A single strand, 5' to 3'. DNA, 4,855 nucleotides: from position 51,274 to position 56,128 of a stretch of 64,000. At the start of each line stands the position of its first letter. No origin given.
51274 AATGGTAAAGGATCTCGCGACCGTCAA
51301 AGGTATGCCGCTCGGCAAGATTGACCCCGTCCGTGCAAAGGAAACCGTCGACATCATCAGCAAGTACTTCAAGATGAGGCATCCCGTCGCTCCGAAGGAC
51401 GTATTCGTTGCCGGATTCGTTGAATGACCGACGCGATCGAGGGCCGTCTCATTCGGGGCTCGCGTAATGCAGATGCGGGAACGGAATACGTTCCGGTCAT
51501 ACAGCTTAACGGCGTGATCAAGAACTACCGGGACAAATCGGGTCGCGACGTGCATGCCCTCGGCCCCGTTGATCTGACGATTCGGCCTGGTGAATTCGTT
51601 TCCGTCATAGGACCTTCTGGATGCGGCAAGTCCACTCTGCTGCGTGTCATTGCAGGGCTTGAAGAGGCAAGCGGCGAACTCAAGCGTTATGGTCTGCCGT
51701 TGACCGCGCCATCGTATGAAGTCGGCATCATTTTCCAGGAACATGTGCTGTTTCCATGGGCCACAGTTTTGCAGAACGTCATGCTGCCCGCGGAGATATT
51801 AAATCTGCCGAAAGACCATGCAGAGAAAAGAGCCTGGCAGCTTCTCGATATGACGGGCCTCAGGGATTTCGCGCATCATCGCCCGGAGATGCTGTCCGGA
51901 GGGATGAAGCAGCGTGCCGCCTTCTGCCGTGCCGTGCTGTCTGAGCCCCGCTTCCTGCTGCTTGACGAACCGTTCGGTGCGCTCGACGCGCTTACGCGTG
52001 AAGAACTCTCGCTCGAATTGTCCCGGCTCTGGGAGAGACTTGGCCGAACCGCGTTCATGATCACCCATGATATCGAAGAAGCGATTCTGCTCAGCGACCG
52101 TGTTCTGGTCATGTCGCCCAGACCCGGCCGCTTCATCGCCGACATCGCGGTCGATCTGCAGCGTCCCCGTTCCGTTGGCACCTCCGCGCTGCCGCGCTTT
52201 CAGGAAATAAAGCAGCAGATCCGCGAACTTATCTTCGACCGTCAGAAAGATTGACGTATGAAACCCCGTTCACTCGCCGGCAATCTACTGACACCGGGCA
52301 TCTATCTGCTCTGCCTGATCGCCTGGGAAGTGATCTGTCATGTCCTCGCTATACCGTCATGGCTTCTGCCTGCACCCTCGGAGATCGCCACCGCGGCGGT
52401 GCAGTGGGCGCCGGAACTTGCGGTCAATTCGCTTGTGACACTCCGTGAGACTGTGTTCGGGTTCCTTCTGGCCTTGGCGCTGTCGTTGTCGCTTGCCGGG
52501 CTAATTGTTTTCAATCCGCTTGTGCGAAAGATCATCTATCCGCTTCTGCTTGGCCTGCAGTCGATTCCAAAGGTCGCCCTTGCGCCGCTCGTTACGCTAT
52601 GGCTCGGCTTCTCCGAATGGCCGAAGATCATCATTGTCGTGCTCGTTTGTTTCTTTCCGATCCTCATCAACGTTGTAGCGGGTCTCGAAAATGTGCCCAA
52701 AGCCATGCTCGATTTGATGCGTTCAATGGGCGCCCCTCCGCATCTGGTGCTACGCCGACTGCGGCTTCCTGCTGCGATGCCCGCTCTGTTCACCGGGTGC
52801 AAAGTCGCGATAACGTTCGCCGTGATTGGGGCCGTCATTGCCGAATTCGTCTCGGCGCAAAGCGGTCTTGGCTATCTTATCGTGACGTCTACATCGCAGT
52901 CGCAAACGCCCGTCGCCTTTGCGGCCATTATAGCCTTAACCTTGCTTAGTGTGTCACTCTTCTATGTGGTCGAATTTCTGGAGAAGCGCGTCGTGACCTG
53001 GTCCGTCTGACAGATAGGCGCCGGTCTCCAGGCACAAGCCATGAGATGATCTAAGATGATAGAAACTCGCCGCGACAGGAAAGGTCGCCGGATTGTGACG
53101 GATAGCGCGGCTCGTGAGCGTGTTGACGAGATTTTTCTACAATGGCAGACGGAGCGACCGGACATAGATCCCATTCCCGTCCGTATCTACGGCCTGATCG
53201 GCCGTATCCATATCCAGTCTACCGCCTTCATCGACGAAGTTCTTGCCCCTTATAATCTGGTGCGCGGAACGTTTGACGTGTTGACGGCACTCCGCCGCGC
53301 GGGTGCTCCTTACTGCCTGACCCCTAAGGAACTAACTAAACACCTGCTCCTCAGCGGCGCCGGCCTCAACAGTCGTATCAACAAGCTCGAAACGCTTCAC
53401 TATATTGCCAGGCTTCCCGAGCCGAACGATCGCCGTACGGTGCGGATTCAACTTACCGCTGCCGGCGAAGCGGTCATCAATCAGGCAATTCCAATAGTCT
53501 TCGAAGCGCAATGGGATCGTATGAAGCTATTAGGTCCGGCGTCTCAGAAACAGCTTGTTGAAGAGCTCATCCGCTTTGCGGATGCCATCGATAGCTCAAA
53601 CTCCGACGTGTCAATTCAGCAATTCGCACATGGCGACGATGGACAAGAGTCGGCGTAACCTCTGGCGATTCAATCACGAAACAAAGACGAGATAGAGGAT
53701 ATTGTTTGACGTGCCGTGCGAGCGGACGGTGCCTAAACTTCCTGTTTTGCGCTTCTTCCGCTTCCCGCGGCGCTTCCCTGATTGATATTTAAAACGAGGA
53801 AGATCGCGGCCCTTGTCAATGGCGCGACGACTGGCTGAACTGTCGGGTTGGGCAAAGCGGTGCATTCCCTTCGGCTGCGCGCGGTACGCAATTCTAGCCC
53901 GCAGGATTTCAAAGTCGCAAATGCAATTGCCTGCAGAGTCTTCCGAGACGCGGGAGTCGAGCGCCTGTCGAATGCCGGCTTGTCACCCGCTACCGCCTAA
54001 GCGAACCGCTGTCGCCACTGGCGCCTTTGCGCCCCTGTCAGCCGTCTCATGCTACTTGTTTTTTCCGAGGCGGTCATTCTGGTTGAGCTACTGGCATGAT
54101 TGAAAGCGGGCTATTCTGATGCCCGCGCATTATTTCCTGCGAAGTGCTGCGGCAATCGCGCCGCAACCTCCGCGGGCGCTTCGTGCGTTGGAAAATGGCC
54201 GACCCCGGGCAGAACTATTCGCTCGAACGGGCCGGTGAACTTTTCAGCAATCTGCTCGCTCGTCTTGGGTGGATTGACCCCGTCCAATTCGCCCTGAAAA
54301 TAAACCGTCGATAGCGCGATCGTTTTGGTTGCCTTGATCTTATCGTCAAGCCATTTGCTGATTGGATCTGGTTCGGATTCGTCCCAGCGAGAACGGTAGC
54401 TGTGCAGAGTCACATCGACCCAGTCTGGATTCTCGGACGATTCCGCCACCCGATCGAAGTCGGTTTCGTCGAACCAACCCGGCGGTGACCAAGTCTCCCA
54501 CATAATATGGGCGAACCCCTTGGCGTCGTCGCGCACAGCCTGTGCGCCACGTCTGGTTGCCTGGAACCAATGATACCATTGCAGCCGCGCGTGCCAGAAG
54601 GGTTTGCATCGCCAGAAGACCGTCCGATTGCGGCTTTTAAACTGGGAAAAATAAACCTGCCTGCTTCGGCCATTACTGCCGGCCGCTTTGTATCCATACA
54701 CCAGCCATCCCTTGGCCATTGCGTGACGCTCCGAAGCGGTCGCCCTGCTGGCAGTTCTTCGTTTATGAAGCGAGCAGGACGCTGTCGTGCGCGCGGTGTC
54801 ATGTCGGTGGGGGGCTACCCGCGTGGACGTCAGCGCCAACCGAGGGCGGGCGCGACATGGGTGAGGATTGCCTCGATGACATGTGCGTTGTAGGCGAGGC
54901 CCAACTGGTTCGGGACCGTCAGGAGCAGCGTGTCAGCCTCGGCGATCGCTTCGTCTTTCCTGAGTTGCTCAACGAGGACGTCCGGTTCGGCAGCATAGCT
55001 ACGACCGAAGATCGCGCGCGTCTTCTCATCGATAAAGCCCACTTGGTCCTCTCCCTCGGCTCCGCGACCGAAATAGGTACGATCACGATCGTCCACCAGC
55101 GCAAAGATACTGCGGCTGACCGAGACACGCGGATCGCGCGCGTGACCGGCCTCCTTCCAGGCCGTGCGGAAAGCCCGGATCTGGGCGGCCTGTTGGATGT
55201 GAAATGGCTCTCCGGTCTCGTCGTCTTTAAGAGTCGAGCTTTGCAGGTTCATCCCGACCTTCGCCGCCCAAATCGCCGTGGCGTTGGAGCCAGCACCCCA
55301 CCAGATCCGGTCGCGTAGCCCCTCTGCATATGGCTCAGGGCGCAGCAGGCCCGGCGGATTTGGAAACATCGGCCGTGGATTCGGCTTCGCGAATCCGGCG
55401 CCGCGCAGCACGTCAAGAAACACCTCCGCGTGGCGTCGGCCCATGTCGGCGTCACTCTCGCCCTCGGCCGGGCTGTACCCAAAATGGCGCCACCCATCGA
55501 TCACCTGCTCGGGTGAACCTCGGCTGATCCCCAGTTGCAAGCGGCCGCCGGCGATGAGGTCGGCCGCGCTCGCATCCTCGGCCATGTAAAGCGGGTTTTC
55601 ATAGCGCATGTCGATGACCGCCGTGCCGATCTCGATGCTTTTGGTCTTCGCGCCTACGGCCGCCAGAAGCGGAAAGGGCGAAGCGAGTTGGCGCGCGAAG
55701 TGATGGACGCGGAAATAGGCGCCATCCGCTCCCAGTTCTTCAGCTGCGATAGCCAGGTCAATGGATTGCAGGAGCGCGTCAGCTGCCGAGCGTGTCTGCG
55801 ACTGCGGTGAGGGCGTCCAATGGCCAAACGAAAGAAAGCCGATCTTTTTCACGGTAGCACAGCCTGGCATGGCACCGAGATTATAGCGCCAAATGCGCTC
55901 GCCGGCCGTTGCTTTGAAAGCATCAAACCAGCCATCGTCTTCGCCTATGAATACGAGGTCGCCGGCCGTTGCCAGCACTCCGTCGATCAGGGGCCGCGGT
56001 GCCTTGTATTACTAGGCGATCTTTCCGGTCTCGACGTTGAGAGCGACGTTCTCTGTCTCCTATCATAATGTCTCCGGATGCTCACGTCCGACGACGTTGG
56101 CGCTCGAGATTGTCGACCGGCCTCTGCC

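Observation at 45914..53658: Second, unassigned N-heterocycle module: NicC-like oxygenase, PuuE-like and M20 hydrolases, opposite a THI5-like importer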

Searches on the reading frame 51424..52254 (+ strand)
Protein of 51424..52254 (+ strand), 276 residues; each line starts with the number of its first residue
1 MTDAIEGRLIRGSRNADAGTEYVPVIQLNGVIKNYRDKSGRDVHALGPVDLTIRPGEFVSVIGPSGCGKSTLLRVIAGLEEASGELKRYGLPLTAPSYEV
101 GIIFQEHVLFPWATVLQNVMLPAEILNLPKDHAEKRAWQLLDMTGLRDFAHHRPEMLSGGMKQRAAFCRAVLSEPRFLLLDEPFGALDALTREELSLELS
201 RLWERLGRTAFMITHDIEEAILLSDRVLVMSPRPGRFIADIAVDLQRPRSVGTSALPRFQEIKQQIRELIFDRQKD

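Call 3: search_protein_families(library=pfam, proteins=[window:51424-52254:+])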
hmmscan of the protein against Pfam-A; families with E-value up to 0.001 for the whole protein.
window:51424-52254:+ (276 aa): 3 families
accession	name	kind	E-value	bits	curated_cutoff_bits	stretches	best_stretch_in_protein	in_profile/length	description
PF00005.33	ABC_tran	-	4.1e-31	108.8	25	1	48-184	3-136/137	ABC transporter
PF13304.12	AAA_21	-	3.3e-05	24.5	27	0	59-79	2-22/304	AAA domain, putative AbiEii toxin, Type IV TA system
PF13191.12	AAA_16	-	0.00034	21.6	32.6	1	55-152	24-104/167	AAA ATPase domain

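Call 4: search_protein_families(library=ncbifam, proteins=[window:51424-52254:+])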
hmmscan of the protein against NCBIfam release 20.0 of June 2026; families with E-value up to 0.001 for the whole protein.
window:51424-52254:+ (276 aa): 185 families (the best 25 are shown)
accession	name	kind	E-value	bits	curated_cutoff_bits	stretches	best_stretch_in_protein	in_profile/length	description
NF040729.1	ABC_ATP_SaoA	equivalog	2.1e-63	214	360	1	26-266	2-239/248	ABC transporter ATP-binding protein SaoA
TIGR01184.1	ntrCD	subfamily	2.5e-60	204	291.8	1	48-264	3-224/230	nitrate ABC transporter ATP-binding protein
NF008421.0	PRK11248.1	equivalog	3e-57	194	357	1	40-272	13-249/255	taurine ABC transporter ATP-binding subunit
NF008420.0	PRK11247.1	equivalog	6e-56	189.5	395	1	26-258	13-233/257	aliphatic sulfonates ABC transporter ATP-binding protein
TIGR03265.1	PhnT2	equivalog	9.1e-56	189.6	457.7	1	41-231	15-209/353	putative 2-aminoethylphosphonate ABC transporter ATP-binding protein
NF006987.0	PRK09452.1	equivalog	2.5e-53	181.1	482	1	20-231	12-222/378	spermidine/putrescine ABC transporter ATP-binding protein PotA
NF043075.1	MMSYN1_0197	equivalog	8.5e-49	166.3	550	1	25-231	2-207/341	spermidine/putrescine ABC transporter ATP-binding protein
TIGR00968.1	3a0106s01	subfamily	3.4e-48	164.2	342.75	1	37-231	8-205/237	sulfate ABC transporter ATP-binding protein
NF008653.0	PRK11650.1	subfamily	7.7e-48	163.3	432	1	26-231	4-209/357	sn-glycerol-3-phosphate ABC transporter ATP-binding protein UgpC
TIGR01187.1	potA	subfamily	3.9e-47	160.9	355.6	1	62-231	2-175/325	polyamine ABC transporter ATP-binding protein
TIGR01186.1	proV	subfamily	3.6e-45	154.7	326.6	1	45-231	8-204/363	betaine/proline/choline family ABC transporter ATP-binding protein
NF008105.0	PRK10851.1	equivalog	8.2e-45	153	502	1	42-231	14-211/362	sulfate/thiosulfate ABC transporter ATP-binding protein CysA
TIGR03258.1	PhnT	equivalog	1.4e-44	152.6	499.15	1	45-238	23-219/359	2-aminoethylphosphonate ABC transport system ATP-binding subunit PhnT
NF008621.0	PRK11607.1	equivalog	5.2e-44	150.6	613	1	24-237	18-228/377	putrescine ABC transporter ATP-binding subunit PotG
NF008233.0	PRK11000.1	equivalog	9.2e-44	149.7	568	1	27-231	5-208/369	maltose/maltodextrin ABC transporter ATP-binding protein MalK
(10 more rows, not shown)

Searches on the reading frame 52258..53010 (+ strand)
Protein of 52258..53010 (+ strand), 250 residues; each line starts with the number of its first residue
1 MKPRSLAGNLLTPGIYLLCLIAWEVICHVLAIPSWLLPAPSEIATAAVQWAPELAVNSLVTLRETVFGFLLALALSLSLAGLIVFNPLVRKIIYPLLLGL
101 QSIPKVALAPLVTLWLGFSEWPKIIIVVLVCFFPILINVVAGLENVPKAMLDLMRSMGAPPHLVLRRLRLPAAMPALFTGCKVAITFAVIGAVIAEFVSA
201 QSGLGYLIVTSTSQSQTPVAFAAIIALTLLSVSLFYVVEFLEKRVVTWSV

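Call 3: search_protein_families(library=pfam, proteins=[window:52258-53010:+])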
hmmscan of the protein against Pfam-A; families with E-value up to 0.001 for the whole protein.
window:52258-53010:+ (250 aa): 1 family
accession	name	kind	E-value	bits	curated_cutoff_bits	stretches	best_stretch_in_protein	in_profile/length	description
PF00528.27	BPD_transp_1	-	2.4e-32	112.6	26.4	1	74-245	3-182/184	Binding-protein-dependent transport system inner membrane component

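Call 4: search_protein_families(library=ncbifam, proteins=[window:52258-53010:+])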
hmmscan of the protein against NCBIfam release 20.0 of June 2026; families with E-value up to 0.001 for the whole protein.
window:52258-53010:+ (250 aa): 13 families
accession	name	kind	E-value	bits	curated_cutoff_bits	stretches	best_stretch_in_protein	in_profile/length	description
NF040733.1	ABC_perm_U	equivalog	1.7e-35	122.7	295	1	17-249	16-249/251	ABC transporter permease subunit SaoP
NF008470.0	PRK11365.1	equivalog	7.3e-24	84.6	347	1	20-248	22-252/263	aliphatic sulfonate ABC transporter permease SsuC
TIGR01183.1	ntrB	equivalog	2e-18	66.9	209.05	1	54-240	15-201/202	nitrate ABC transporter permease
NF007545.0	PRK10160.1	equivalog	1.2e-17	64.3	342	1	60-248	82-270/275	taurine ABC transporter permease TauC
NF008196.0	PRK10952.1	equivalog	1.2e-13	50.6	439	1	15-231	111-318/356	glycine betaine/L-proline ABC transporter permease ProW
TIGR03416.1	ABC_choXWV_perm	equivalog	4.1e-11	42.9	363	1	59-233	89-262/267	choline ABC transporter permease subunit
NF011624.0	PRK15050.1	equivalog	1.7e-07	30.7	247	1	124-244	164-288/297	2-aminoethylphosphonate ABC transporter permease subunit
NF007047.0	PRK09500.1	equivalog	1.6e-05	24.7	326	1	64-202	74-210/257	spermidine/putrescine ABC transporter permease PotC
NF045470.1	Opp2B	equivalog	2.2e-05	23.8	350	1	143-241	193-291/300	nickel ABC transporter permease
TIGR01097.1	PhnE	equivalog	6e-05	22.6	216.7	1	50-233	57-239/252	phosphonate ABC transporter, permease protein PhnE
NF008049.0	PRK10782.1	subfamily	7.2e-05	22.6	212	1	61-246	20-211/217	methionine ABC transporter permease MetI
TIGR03255.1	PhnV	equivalog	0.00073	19.3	358.7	0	61-239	75-260/270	2-aminoethylphosphonate ABC transport system, membrane component PhnV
TIGR03226.1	PhnU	equivalog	0.00082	18.9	283.45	1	124-235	182-297/311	2-aminoethylphosphonate ABC transporter permease subunit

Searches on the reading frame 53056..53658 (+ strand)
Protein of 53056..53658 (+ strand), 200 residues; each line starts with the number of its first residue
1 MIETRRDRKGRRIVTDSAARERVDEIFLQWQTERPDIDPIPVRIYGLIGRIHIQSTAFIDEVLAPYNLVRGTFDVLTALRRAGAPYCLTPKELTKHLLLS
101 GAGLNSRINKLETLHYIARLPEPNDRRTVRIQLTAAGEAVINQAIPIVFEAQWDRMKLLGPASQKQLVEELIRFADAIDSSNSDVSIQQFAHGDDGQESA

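Call 3: search_protein_families(library=pfam, proteins=[window:53056-53658:+])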
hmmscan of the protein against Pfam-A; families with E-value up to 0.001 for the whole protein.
window:53056-53658:+ (200 aa): 2 families
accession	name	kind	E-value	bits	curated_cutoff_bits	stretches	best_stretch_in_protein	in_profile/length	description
PF12802.13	MarR_2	-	1.2e-09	38.6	27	1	72-127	7-60/61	MarR family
PF01047.28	MarR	-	2.8e-05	24.4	24.6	1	73-129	6-59/59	MarR family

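Call 4: search_protein_families(library=ncbifam, proteins=[window:53056-53658:+])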
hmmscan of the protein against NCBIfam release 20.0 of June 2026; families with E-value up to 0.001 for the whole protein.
window:53056-53658:+ (200 aa): 8 families
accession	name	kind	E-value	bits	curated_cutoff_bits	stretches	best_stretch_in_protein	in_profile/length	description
NF045593.1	bilirub_TF_BilQ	equivalog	1.4e-11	44.2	125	1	54-174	14-131/135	bilirubin utilization transcriptional regulator BilQ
NF008565.1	PRK11512.1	equivalog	2.5e-11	43.8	240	1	50-146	20-113/144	multiple antibiotic resistance transcriptional regulator MarR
NF002926.0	PRK03573.1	equivalog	4.6e-06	26.6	120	1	56-168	17-127/144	transcriptional regulator SlyA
NF053777.1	Saro0803TransReg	equivalog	2.3e-05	24.1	200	1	91-173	55-137/140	Saro_0803 family transcriptional regulator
NF050133.1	TransRegFabT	equivalog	3.6e-05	24.1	200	1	85-140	41-96/138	fatty acid biosynthesis transcriptional regulator FabT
NF008122.0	PRK10870.1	equivalog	7.5e-05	22.5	157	1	85-173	69-156/176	transcriptional repressor MprA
NF047395.1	TransRegLtdR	equivalog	0.00017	21.3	250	1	88-167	66-144/166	transcriptional regulator LdtR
TIGR02337.1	HpaR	equivalog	0.00041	20.2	121.2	1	75-167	33-122/130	homoprotocatechuate degradation operon regulator HpaR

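Call 47: search_solved_structures(query=window:53056-53658:+, max_evalue=0.001, show_alignments=3)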
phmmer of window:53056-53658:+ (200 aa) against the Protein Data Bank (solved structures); distinct sequences matched with E-value up to 0.001: 17.
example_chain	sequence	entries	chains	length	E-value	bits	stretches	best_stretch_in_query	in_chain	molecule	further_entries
8ylf_A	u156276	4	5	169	3.5e-23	85.6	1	22-172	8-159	MarR family transcriptional regulator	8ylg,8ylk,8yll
8ylh_A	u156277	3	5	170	1.2e-22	83.8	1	21-159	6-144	Regulatory protein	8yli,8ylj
3vod_A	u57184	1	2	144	2e-11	47.2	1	47-149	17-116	Multiple antibiotic resistance protein marR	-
5h3r_A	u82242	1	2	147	2.1e-11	47.2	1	47-149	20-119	Multiple antibiotic resistance protein MarR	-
3voe_A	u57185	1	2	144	3.8e-11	46.3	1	47-149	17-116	Multiple antibiotic resistance protein marR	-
1jgs_A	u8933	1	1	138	3.8e-11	46.3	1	47-149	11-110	MULTIPLE ANTIBIOTIC RESISTANCE PROTEIN MARR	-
3vb2_A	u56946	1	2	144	7.5e-11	45.4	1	47-149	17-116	Multiple antibiotic resistance protein marR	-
4jba_A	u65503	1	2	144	1.4e-10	44.5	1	47-149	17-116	Multiple antibiotic resistance protein MarR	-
8ylm_A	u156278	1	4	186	1.6e-08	37.8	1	41-171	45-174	Transcriptional regulator, MarR family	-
5dd8_A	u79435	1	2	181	1.8e-08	37.6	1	41-171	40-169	Transcriptional regulator, MarR family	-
2fbk_A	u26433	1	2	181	1.8e-08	37.6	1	41-171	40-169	transcriptional regulator, MarR family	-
7xl9_A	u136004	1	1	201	2e-08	37.4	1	41-171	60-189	Transcriptional regulator, MarR family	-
6pcp_A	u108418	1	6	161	1.1e-06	31.8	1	44-179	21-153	MarR family transcriptional regulator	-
6pco_A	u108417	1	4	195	1.8e-06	31.1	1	44-179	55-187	MarR-family transcriptional regulator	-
22oz_A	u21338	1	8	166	0.00013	25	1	45-178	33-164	Transcriptional regulator marR family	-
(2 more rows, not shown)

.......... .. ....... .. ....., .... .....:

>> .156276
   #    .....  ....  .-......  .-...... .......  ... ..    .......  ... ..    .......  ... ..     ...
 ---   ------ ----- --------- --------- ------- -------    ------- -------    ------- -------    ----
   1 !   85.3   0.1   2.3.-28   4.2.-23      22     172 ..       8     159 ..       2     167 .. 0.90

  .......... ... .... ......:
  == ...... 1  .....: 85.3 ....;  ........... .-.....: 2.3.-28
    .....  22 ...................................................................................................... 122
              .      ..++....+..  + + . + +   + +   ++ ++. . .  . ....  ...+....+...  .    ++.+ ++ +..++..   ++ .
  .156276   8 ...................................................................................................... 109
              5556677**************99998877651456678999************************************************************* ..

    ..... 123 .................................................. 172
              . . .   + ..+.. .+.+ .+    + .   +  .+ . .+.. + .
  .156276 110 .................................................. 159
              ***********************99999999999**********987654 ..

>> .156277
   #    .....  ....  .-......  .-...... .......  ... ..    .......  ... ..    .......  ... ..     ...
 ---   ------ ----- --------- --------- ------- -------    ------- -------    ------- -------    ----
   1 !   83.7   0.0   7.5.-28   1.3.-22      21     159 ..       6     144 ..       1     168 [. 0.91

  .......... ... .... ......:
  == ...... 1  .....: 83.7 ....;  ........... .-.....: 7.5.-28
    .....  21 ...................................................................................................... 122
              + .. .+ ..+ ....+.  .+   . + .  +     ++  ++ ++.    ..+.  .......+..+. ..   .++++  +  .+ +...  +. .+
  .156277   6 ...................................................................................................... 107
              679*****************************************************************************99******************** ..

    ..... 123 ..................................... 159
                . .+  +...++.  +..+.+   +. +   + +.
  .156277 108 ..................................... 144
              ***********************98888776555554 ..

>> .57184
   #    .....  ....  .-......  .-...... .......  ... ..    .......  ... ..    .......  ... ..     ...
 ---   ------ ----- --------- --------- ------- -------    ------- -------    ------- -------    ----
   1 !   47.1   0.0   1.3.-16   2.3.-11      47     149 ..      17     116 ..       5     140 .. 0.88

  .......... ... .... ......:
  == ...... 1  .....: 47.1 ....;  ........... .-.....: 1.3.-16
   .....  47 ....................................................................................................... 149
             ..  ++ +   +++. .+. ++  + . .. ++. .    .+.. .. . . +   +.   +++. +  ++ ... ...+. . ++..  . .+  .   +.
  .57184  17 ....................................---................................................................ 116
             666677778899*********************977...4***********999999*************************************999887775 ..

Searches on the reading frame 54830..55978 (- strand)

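Call 10: search_protein_families(library=pfam, proteins=[window:54830-55978:-], max_evalue=0.00001)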
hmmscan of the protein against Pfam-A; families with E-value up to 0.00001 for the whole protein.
window:54830-55978:- (382 aa): 1 family
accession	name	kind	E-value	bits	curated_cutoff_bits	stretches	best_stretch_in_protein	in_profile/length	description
PF00296.26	Bac_luciferase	-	6.7e-26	91.8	27.9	1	50-298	2-233/314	Luciferase-like monooxygenase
